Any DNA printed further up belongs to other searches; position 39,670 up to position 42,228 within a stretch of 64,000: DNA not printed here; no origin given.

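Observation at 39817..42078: Adenosine-deaminase-like domain fused to a C-terminal LOG/SLOG-like module in one 753-aa protein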

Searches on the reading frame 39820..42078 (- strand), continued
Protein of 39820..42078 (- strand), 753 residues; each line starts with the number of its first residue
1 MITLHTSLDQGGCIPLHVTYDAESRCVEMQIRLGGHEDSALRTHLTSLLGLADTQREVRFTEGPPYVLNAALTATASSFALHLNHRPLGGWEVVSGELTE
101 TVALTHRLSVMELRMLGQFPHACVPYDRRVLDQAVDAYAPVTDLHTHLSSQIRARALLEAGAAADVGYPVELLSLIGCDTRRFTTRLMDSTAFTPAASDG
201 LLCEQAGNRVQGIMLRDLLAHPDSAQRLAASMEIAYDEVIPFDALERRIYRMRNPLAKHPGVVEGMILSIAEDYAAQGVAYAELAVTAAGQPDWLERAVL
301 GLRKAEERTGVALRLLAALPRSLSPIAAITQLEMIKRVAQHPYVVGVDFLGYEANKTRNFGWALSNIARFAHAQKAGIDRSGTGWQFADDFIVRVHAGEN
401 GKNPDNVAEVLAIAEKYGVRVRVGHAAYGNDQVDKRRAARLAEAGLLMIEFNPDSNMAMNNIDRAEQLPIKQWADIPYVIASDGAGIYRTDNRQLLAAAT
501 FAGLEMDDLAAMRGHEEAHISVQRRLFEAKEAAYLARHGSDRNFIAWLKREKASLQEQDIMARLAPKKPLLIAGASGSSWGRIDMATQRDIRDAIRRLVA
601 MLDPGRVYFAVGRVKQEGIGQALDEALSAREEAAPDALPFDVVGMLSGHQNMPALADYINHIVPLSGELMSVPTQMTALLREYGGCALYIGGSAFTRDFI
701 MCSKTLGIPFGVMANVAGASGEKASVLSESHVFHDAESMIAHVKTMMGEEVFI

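Call 19: predict_structure(alignment_id=A1)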
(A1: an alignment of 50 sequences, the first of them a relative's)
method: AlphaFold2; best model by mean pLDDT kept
length: 753 residues; sequences in the alignment: 50
mean_pLDDT: 94.2   pTM: 0.92
mean pLDDT of the five models: 94.2, 94.1, 93.5, 93.0, 92.9
residues with pLDDT >= 90: 667; 70-90: 75; 50-70: 11; < 50: 0
segments of 3 or more residues with pLDDT < 50: none
pLDDT, mean of each block of 10 residues (from residue 1): 96 95 96 76 95 95 91 94 97 95 96 96 95 93 96 98 98 97 96 91 96 98 96 95 93 94 97 98 96 96 98 97 90 97 97 78 95 95 94 91 88 96 86 88 97 94 94 95 96 96 98 98 98 98 98 91 94 95 96 96 97 86 95 92 85 84 89 95 97 96 98 97 96 94 96 95
secondary structure, 60 per line:
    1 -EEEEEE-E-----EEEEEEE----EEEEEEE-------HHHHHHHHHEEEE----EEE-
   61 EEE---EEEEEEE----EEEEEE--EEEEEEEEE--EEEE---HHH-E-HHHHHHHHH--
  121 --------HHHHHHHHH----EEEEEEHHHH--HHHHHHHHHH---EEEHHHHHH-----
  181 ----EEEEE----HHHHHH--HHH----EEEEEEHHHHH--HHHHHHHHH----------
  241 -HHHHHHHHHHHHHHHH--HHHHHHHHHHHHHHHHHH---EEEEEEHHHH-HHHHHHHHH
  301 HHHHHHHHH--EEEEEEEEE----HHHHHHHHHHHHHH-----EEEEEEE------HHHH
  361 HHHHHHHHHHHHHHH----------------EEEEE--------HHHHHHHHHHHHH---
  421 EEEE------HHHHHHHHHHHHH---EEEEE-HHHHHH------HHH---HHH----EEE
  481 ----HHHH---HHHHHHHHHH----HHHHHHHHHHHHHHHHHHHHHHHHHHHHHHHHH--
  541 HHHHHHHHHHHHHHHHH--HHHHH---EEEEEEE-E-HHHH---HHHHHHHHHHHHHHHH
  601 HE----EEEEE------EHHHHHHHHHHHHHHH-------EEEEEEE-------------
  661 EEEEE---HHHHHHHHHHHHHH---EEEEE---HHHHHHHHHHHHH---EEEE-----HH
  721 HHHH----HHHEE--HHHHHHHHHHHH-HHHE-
elements in order (helices of 4 or more, strands of 3 or more residues): E2-7 E15-21 E26-32 H40-48 E49-52 E57-59 E61-63 E67-73 E78-83 E86-94 E97-100 H110-118 H129-137 E142-147 H148-151 H154-163 E167-169 H170-175 E185-189 H194-199 E209-214 H215-219 H222-230 H242-257 H260-277 E281-286 H287-290 H292-309 E312-320 H325-338 E344-350 H357-375 E392-396 H405-417 E421-424 H431-443 E447-451 H453-458 E478-480 H485-488 H492-501 H506-538 H541-557 H560-564 E568-574 H578-581 H585-601 E607-611 H619-633 E641-647 E661-665 H669-682 E686-690 H694-706 E710-713 H719-724 H736-747

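Call 20: search_protein_families(library=pfam, alignment_id=A1, max_evalue=1)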
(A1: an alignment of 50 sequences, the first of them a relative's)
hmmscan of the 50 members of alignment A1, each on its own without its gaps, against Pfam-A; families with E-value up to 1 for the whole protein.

A. member 1, P0001 (753 aa): 2 families
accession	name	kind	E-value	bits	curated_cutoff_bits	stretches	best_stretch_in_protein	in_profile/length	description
PF00962.28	A_deaminase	-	1.8e-11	44.2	27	1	256-512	63-305/330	Adenosine deaminase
PF17853.6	GGDEF_2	-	0.068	13.9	24.5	1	559-630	40-114/116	GGDEF-like domain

B. families by the number of members that match (of 50 scanned): 33 families (the first 25 are shown)
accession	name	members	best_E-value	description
PF00962.28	A_deaminase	50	8.1e-25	Adenosine deaminase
PF19799.5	DUF6282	6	0.0024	Family of unknown function (DUF6282)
PF00293.34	NUDIX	4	4.5e-14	NUDIX domain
PF18171.6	LSDAT_prok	2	0.0072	SLOG in TRPM, prokaryote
PF18834.6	LPD22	2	0.031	Large polyvalent protein associated domain 22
PF17853.6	GGDEF_2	2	0.068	GGDEF-like domain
PF05705.20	DUF829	2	0.097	Eukaryotic protein of unknown function (DUF829)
PF14274.12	BT_3044-like_C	1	0.0014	BT_3044-like, C-terminal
PF19711.4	DUF6207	1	0.0033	Family of unknown function (DUF6207)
PF07435.16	YycH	1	0.0087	YycH protein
PF06179.17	Med22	1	0.015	Surfeit locus protein 5 subunit 22 of Mediator complex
PF04909.20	Amidohydro_2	1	0.025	Amidohydrolase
PF05680.17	ATP-synt_E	1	0.042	ATP synthase E chain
PF00289.28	Biotin_carb_N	1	0.064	Biotin carboxylase, N-terminal domain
PF18306.6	LDcluster4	1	0.093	SLOG cluster4 family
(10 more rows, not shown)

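Call 22: fold_search(model_id=the predicted structure, library=pdb)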
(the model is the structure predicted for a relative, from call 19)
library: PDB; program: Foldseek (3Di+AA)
matches with E <= 10: 1310; with E <= 0.001: 75
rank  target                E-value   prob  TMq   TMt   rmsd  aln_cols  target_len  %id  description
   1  6n9m                  2.1e-11  1.00  0.35  0.75   5.1       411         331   17  Crystal Structure of Adenosine Deaminase from Salmonella typhimurium with Pentostatin (Deoxycoformycin) (released 2019-02-06)
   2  6n91_A                8.0e-11  1.00  0.34  0.72   5.8       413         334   18  Crystal Structure of Adenosine Deaminase from Vibrio cholerae Complexed with Pentostatin (Deoxycoformycin) (released 2018-12-19)
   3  1add                  9.2e-11  1.00  0.33  0.67   8.2       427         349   16  A PRE-TRANSITION STATE MIMIC OF AN ENZYME: X-RAY STRUCTURE OF ADENOSINE DEAMINASE WITH BOUND 1-DEAZA-ADENOSINE AND ZINC- (released 1994-01-31)
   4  1fkw                  1.0e-10  1.00  0.33  0.67   8.2       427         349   16  MURINE ADENOSINE DEAMINASE (D295E) (released 1996-08-01)
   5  1fkx                  1.5e-10  1.00  0.34  0.68   8.2       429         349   15  MURINE ADENOSINE DEAMINASE (D296A) (released 1996-08-01)
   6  7rtg_B                2.1e-10  1.00  0.33  0.66   8.8       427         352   16  Crystal Structure of the Human Adenosine Deaminase 1 (released 2022-01-12)
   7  3km8_A                2.2e-10  1.00  0.33  0.67   8.3       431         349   14  Crystal structuore of adenosine deaminase from mus musculus complexed with 9-deazainosine (released 2010-10-20)
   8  1uio                  2.8e-10  1.00  0.33  0.67   8.2       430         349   14  ADENOSINE DEAMINASE (HIS 238 ALA MUTANT) (released 1997-06-24)
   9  3iar                  2.8e-10  1.00  0.33  0.64   8.6       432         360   16  The crystal structure of human adenosine deaminase (released 2009-08-11)
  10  1uip                  4.2e-10  1.00  0.33  0.66   8.2       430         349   15  ADENOSINE DEAMINASE (HIS 238 GLU MUTANT) (released 1997-06-24)
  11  7rtg_A                4.9e-10  1.00  0.33  0.66   8.5       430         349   15  Crystal Structure of the Human Adenosine Deaminase 1 (released 2022-01-12)
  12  4gxw_B                5.1e-10  1.00  0.34  0.66   9.7       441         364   15  Crystal structure of a cog1816 amidohydrolase (target EFI-505188) from Burkhoderia ambifaria, with bound Zn (released 2012-09-12)
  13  3t1g                  5.4e-10  1.00  0.33  0.68   7.9       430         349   16  Engineering of organophosphate hydrolase by computational design and directed evolution (released 2012-02-08)
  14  8qch_G                5.4e-10  1.00  0.33  0.66   7.0       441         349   15  Human Adenosine deaminase-like protein in complex with compound AT8001 (released 2024-07-31)
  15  6ijm                  6.0e-10  1.00  0.34  0.70   6.2       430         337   17  Apo structure of the N6-methyl-AMP Deaminase from Arabidopsis thaliana (released 2019-02-06)
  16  6iv5                  6.3e-10  1.00  0.34  0.70   6.1       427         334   16  Crystal structure of arabidopsis N6-mAMP deaminase MAPDA (released 2019-02-27)
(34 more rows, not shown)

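Call 31: find_related_loci(query=A1, collection=genome_contigs, flank=6000)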
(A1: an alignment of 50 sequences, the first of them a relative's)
Query A1 (753 aa) in genome_contigs; peptide patterns used: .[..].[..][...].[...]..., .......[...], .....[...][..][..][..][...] (x = any residue, [..] = any of these).
208 stretches matched a pattern; 97 encode a relative of the query (tblastn E <= 1e-3); the best 80 are kept; 80 distinct loci.
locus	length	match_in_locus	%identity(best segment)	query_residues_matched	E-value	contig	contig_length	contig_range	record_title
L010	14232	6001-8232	58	6-747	0e+0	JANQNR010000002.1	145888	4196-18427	MAG: Rickettsiales bacterium isolate IP29b_bin.103 k99_2976566, whole genome shotgun sequence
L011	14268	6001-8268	53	1-752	0e+0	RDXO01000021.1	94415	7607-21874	MAG: Alphaproteobacteria bacterium isolate PH2015_12D_46_26 PH2015_12D_scaffold_91, whole genome shotgun sequence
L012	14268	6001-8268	52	1-752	0e+0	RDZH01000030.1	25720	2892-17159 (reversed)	MAG: Alphaproteobacteria bacterium isolate PH2015_06S_46_36 PH2015_06S_scaffold_694, whole genome shotgun sequence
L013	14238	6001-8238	51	3-752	0e+0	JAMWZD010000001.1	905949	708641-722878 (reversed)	MAG: Rickettsiales bacterium isolate MSM10 MSM10_1, whole genome shotgun sequence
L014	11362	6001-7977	52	107-748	0e+0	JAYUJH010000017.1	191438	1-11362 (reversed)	MAG: Alphaproteobacteria bacterium isolate GFS_8951 GFS_8951_16, whole genome shotgun sequence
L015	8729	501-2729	35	55-752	8e-127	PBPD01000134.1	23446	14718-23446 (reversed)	MAG: Rickettsiales bacterium isolate RS372 TaraRedSea_contig_182730, whole genome shotgun sequence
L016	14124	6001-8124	36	44-745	3e-117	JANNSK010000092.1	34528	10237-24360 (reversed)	MAG: Alphaproteobacteria bacterium isolate SOY_31_metabat_223 SOY_31_k141_1054618, whole genome shotgun sequence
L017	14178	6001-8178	51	7-747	0e+0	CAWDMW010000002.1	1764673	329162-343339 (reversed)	MAG: uncultured Alphaproteobacteria bacterium isolate MFD03250.bin.1.9 genome assembly, contig: contig_5213, whole genom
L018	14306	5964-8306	35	8-746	1e-140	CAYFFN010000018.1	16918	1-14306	MAG TPA_asm: uncultured Azospirillaceae bacterium isolate ERP003628_co2_22 genome assembly, contig: NODE_2476_length_169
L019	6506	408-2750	33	7-744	4e-114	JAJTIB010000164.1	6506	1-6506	MAG: Rickettsiales bacterium isolate CoA8_M105.1 k141_1006645, whole genome shotgun sequence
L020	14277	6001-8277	33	1-740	1e-105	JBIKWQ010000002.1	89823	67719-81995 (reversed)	MAG: Bdellovibrionota bacterium isolate ME2015-09-13_3300035666_group6_bin39 Rohwer_bin1188_scaffold_123_c1, whole genom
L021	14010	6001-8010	35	108-733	1e-105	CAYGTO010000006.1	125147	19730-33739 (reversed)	MAG TPA_asm: uncultured Azospirillaceae bacterium isolate ERP117304_co2_77 genome assembly, contig: NODE_151_length_1251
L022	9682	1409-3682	32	2-740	8e-105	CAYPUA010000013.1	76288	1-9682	MAG TPA_asm: uncultured Bdellovibrionales bacterium isolate SRP193358_co1_85 genome assembly, contig: NODE_477_length_76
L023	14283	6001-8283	33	2-744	2e-104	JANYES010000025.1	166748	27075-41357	MAG: Alphaproteobacteria bacterium isolate 338R_metabinner_4 338R_k141_734196, whole genome shotgun sequence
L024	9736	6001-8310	32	2-752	2e-104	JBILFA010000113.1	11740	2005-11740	MAG: Bdellovibrionota bacterium isolate ME2016-07-29_3300044622_group7_bin22 Rohwer_bin1192_scaffold_5805_c1, whole geno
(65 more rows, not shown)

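Call 51: find_encoding_contigs(protein=P0001, flank=1000, max_places=2)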
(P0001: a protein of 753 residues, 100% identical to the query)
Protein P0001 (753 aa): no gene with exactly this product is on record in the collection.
